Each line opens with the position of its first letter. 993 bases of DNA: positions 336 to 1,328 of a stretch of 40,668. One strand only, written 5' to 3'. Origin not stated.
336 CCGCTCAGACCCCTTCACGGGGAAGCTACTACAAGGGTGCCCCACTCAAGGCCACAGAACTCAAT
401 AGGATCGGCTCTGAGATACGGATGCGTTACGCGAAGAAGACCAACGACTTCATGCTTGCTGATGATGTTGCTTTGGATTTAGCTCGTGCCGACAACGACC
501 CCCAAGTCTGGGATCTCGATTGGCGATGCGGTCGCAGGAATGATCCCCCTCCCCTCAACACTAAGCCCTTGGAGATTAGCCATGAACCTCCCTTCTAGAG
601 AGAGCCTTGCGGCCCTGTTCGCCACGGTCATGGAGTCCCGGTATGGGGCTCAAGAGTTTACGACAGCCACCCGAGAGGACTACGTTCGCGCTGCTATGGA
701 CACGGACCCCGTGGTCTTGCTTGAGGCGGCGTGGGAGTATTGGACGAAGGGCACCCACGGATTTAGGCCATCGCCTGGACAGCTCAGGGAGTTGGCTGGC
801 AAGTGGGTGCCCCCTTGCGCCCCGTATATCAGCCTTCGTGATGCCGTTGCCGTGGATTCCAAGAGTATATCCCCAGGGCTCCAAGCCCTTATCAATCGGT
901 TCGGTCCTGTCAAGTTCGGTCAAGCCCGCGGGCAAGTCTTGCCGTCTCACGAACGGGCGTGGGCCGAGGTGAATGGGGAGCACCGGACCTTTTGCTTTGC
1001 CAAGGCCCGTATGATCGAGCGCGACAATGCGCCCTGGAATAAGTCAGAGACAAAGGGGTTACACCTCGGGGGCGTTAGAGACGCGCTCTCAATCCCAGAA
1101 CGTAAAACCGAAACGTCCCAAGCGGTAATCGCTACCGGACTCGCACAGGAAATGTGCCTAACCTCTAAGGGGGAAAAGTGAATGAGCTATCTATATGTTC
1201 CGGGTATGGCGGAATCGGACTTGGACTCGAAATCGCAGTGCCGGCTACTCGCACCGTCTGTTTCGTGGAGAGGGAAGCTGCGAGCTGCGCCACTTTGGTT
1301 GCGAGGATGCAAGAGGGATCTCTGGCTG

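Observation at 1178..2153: Two co-extensive ~320-codon ORFs in +1 register across the cytosine methyltransferase gene, with methyltransferase motifs split between the frames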

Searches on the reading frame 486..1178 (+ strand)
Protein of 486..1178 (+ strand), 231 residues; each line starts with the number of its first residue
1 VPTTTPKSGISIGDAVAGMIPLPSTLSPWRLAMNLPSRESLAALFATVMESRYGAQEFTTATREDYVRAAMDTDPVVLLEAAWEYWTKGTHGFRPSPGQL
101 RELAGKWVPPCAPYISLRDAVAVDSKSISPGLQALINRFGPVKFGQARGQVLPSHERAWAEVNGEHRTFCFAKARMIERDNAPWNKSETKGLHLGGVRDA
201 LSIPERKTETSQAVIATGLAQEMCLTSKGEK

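Call 94: search_protein_families(library=pfam, proteins=[window:486-1178:+], max_evalue=0.001)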
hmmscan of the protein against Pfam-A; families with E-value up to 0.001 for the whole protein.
window:486-1178:+ (231 aa): 0 families
